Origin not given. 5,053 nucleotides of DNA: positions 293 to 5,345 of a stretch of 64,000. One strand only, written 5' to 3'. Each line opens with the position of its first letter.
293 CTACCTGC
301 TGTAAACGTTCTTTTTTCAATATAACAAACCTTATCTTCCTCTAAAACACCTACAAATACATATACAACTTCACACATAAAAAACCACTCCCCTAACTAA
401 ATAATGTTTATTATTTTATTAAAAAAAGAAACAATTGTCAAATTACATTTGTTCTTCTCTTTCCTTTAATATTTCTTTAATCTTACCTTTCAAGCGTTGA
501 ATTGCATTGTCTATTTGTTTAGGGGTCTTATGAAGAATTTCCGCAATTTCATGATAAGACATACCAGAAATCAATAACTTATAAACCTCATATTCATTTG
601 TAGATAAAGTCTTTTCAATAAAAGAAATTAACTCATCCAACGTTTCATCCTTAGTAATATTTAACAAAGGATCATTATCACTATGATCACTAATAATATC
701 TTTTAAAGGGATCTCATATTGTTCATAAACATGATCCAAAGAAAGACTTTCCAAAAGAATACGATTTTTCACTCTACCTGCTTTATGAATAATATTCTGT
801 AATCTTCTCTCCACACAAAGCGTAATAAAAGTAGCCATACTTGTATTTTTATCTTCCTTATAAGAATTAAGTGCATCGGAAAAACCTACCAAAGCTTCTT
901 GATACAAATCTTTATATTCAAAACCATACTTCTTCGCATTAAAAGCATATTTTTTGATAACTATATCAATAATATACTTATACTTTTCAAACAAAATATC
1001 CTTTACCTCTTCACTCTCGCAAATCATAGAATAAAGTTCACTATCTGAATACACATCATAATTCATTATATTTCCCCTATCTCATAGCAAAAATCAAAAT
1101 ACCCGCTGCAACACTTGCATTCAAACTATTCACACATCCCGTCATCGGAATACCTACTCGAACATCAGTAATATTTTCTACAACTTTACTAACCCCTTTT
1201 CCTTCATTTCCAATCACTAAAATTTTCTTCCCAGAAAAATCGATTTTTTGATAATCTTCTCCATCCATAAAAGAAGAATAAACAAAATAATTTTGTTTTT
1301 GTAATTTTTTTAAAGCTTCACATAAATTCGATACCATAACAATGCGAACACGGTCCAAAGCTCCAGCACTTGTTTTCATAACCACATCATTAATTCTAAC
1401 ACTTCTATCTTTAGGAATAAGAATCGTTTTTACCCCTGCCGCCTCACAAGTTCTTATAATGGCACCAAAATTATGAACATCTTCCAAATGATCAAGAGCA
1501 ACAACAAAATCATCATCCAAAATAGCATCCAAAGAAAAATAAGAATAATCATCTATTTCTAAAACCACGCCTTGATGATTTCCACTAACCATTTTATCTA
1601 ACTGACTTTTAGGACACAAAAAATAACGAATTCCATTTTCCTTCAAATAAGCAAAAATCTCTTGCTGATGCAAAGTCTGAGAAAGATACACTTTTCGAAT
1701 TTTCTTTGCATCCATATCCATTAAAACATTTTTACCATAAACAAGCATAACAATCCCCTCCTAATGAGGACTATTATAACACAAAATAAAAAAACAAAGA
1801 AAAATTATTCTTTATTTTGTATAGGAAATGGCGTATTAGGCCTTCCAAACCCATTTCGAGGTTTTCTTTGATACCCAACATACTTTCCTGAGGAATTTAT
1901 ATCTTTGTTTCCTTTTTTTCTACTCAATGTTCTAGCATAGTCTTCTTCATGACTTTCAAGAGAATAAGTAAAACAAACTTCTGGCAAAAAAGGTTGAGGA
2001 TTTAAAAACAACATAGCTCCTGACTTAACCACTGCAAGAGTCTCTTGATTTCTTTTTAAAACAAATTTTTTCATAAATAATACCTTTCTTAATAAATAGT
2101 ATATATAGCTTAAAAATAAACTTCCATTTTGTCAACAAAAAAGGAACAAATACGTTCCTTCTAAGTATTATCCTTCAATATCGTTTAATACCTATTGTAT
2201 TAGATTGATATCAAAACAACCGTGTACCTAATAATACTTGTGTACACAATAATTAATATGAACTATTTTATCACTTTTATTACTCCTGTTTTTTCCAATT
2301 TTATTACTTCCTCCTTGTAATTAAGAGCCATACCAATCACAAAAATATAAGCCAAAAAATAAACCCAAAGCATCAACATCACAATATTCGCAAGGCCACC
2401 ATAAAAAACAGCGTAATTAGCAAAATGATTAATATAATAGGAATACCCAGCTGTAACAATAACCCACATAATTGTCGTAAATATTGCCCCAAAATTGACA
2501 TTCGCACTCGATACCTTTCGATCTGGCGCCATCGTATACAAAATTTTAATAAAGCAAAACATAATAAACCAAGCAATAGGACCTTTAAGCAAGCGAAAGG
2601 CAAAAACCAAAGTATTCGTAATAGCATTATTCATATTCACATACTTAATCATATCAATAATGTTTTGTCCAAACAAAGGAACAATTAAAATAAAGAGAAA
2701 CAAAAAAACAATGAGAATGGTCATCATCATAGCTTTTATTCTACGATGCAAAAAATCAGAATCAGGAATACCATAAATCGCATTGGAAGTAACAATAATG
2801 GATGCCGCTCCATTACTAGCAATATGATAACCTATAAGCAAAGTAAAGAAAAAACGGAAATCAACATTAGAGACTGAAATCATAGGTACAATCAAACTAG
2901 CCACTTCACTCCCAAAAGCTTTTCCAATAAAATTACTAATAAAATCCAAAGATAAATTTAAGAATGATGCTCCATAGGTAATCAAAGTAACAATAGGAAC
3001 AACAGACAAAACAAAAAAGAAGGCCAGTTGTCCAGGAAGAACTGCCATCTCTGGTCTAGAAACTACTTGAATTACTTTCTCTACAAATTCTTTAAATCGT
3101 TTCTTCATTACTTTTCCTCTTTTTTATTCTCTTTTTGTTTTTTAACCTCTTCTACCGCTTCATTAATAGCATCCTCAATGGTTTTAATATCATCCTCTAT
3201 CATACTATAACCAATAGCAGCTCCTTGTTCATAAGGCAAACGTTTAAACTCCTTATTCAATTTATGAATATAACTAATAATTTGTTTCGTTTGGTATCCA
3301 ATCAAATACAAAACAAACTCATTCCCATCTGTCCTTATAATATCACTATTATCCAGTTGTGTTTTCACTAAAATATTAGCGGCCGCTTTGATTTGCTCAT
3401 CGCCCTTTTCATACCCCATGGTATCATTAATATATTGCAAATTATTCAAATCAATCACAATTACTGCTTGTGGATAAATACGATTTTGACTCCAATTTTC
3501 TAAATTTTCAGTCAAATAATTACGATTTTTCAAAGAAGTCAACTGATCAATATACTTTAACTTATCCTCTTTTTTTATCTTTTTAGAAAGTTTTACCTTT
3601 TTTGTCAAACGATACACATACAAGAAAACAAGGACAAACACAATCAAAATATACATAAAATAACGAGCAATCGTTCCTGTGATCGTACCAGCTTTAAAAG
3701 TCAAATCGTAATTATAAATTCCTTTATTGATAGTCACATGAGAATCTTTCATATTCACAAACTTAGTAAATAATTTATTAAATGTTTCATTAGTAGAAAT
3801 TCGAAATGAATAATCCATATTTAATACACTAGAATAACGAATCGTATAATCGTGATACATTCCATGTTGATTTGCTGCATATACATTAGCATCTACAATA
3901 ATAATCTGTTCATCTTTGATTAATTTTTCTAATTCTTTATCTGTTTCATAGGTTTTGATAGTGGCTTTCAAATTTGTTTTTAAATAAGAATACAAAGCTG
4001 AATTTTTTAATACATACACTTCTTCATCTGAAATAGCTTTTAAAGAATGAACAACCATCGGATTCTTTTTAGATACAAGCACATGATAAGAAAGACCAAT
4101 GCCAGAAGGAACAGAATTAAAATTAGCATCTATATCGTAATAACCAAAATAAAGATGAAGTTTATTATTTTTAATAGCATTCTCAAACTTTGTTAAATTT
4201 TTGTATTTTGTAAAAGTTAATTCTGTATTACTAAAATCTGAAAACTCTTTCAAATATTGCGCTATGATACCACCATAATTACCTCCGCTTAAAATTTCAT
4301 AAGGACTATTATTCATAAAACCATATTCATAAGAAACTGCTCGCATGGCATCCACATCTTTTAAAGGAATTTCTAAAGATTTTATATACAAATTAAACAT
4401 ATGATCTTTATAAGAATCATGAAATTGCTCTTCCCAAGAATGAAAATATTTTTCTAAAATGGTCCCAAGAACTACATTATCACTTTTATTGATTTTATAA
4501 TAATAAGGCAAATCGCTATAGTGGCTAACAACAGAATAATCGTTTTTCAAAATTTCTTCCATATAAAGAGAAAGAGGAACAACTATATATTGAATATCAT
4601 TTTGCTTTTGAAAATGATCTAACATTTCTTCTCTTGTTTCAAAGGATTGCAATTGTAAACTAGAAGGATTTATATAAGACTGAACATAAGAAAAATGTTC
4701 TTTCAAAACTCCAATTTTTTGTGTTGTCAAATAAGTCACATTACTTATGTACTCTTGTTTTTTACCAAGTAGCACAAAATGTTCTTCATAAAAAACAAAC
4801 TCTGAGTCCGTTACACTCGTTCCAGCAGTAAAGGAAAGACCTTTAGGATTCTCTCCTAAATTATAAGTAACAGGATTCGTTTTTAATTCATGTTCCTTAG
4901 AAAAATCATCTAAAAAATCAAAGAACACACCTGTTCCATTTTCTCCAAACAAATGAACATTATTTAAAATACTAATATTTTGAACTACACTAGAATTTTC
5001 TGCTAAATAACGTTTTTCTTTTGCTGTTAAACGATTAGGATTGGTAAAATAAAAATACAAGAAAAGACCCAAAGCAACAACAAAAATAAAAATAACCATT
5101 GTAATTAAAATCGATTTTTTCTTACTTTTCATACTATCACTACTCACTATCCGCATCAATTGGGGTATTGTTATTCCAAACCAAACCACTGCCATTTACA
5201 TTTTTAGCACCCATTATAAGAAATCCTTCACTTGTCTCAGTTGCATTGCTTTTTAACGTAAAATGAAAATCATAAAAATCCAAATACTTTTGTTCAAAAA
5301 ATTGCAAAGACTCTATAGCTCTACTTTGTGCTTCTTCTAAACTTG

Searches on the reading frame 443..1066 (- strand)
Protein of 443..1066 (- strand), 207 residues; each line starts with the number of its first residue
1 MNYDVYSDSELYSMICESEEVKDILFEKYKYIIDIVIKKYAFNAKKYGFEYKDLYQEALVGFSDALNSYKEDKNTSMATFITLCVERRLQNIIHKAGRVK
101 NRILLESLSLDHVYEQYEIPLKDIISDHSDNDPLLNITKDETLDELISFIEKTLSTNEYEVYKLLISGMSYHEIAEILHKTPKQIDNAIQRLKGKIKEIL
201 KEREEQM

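Call 88: search_protein_families(library=ncbifam, proteins=[window:443-1066:-], max_evalue=0.00001)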
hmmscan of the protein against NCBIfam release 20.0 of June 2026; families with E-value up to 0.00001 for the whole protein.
window:443-1066:- (207 aa): 11 families
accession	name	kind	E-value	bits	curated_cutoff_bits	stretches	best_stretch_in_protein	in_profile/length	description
NF006147.0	PRK08295.1-4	equivalog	3.8e-32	111.5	212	1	19-200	21-200/201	RNA polymerase factor sigma-70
NF006148.0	PRK08295.1-5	equivalog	8.5e-26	90.6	208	1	2-205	14-216/218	RNA polymerase sporulation sigma factor SigH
TIGR02859.1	spore_sigH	equivalog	4.4e-25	88.3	294.8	1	7-200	5-197/198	RNA polymerase sporulation sigma factor SigH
NF006145.0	PRK08295.1-2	equivalog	9.8e-24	83.9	212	1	21-202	33-212/213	RNA polymerase sporulation sigma factor SigH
NF006146.0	PRK08295.1-3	equivalog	1.1e-22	80.7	414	1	23-205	34-214/218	RNA polymerase factor sigma-70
TIGR02937.1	sigma70-ECF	superfamily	1.3e-15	57.4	42.9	1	37-200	14-165/165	sigma-70 family RNA polymerase sigma factor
NF004471.0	PRK05803.1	subfamily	7.2e-10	38.5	252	1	13-161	43-184/235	RNA polymerase sporulation sigma factor SigK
TIGR02846.1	spore_sigmaK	equivalog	1.5e-09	37.8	298.65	1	18-163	46-184/227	RNA polymerase sporulation sigma factor SigK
TIGR02479.1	FliA_WhiG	subfamily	7.1e-09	35.7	189.6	0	26-83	2-58/224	FliA/WhiG family RNA polymerase sigma factor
TIGR02984.1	Sig-70_plancto1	subfamily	1.7e-06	27.7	183.75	1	20-200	7-188/189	RNA polymerase sigma-70 factor, Planctomycetaceae-specific subfamily 1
NF006158.0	PRK08301.1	equivalog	7.4e-06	25.6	339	0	14-166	53-198/241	RNA polymerase sporulation sigma factor SigE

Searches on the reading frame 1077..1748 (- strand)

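Call 88: search_protein_families(library=ncbifam, proteins=[window:1077-1748:-], max_evalue=0.00001)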
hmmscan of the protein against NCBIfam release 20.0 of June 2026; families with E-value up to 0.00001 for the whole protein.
window:1077-1748:- (223 aa): 7 families
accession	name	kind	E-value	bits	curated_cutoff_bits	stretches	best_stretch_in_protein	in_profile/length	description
TIGR00186.1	rRNA_methyl_3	equivalog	3.5e-59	200.2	160.15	1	2-222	4-236/240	23S rRNA (guanosine(2251)-2'-O)-methyltransferase RlmB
NF008386.0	PRK11181.1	equivalog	1.2e-38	132.8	366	1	7-221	12-237/244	23S rRNA (guanosine(2251)-2'-O)-methyltransferase RlmB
NF008117.0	PRK10864.1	equivalog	1e-26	94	267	1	4-219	110-335/344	tRNA/rRNA methyltransferase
NF008295.0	PRK11081.1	equivalog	8.5e-21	74.5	227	1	79-220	18-159/230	tRNA (guanosine(18)-2'-O)-methyltransferase TrmH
NF000477.1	NshR_TsnR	equivalog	2.8e-12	46.6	425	1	79-219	116-257/266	NshR/TsnR family 23S rRNA methyltransferase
TIGR00185.1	tRNA_yibK_trmL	equivalog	4.8e-11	42.8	190.6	1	92-221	13-143/154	tRNA (uridine(34)/cytosine(34)/5-carboxymethylaminomethyluridine(34)-2'-O)-methyltransferase TrmL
NF000035.1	nosihep_NshR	exception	1.3e-08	34.7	500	1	82-219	118-257/274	NshR family nosiheptide/thiostrepton resistance 23S rRNA methyltransferase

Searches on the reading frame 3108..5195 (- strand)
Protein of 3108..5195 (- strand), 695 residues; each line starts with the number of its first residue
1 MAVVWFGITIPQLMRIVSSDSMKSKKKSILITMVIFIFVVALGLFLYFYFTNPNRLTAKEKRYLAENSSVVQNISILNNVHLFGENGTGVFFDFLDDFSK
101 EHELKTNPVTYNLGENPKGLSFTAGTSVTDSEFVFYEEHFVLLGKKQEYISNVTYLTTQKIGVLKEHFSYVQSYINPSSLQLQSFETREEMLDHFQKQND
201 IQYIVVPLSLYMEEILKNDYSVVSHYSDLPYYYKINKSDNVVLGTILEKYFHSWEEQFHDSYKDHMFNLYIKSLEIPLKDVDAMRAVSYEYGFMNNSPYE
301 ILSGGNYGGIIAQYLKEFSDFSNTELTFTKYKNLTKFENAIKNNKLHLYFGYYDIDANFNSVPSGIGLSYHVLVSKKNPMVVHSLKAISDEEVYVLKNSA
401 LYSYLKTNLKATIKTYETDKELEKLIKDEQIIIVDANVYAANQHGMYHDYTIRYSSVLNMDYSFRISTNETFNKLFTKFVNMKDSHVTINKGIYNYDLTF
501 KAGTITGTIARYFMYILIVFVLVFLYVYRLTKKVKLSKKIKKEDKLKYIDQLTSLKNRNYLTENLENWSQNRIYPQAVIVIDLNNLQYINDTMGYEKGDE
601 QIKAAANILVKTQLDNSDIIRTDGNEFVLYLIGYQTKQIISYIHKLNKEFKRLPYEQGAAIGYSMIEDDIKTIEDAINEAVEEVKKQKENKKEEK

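Call 88: search_protein_families(library=ncbifam, proteins=[window:3108-5195:-], max_evalue=0.00001)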
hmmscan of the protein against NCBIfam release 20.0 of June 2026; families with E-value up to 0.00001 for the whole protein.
window:3108-5195:- (695 aa): 19 families
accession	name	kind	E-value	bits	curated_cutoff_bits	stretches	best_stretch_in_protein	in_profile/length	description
TIGR00254.1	GGDEF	domain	4.9e-19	68.6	37.4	1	546-693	4-162/168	diguanylate cyclase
NF040885.1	diguan_DgcJ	equivalog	7.8e-15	54.6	500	1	513-693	314-491/493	diguanylate cyclase DgcJ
NF007423.1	PRK09966.1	equivalog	1.5e-13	50.4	325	1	549-664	241-367/390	diguanylate cyclase DgcN/YfiN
NF038266.1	diguan_SiaD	equivalog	1.5e-11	44.1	290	1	548-678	95-235/252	biofilm regulation diguanylate cyclase SiaD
NF007135.0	PRK09581.1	equivalog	2.1e-11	43.3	474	1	534-687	279-444/457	PleD family two-component system response regulator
NF047654.1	DiguCycDgcRLepto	equivalog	8.3e-11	41.3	500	1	548-637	134-226/295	diguanylate cyclase DgcR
NF052458.1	PhdiestGepA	equivalog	1.6e-10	39.9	1200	1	532-651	412-527/840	phosphodiesterase GepA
NF007380.0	PRK09894.1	equivalog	1.9e-10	40.6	256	1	544-636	126-219/296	diguanylate cyclase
NF007599.0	PRK10245.1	equivalog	2.7e-10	39.3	402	1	514-653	178-319/371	diguanylate cyclase AdrA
NF051473.1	DigCycDgcsShew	equivalog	4.8e-10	39.3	400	1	549-635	137-226/291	diguanylate cyclase DgcS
NF053781.1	cdiGMPphdstlr2612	equivalog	7.2e-10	37.2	1600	1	531-638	827-935/1268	Tlr1612 family c-di-GMP phosphodiesterase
NF045675.1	PhdiestaseDibA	equivalog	1.5e-09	36.8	980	1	541-689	197-355/623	phosphodiesterase DibA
NF008467.0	PRK11359.1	equivalog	4.7e-09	34.8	857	1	542-646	371-475/800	oxygen-sensing cyclic-di-GMP phosphodiesterase DosP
NF011955.1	PRK15426.1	equivalog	9.9e-09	33.9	408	1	508-638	359-492/564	cellulose biosynthesis regulator diguanylate cyclase DgcQ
NF047872.1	GGDEF_GdpS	equivalog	1.6e-08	34.2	400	1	516-640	156-283/355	GGDEF domain-containing protein GdpS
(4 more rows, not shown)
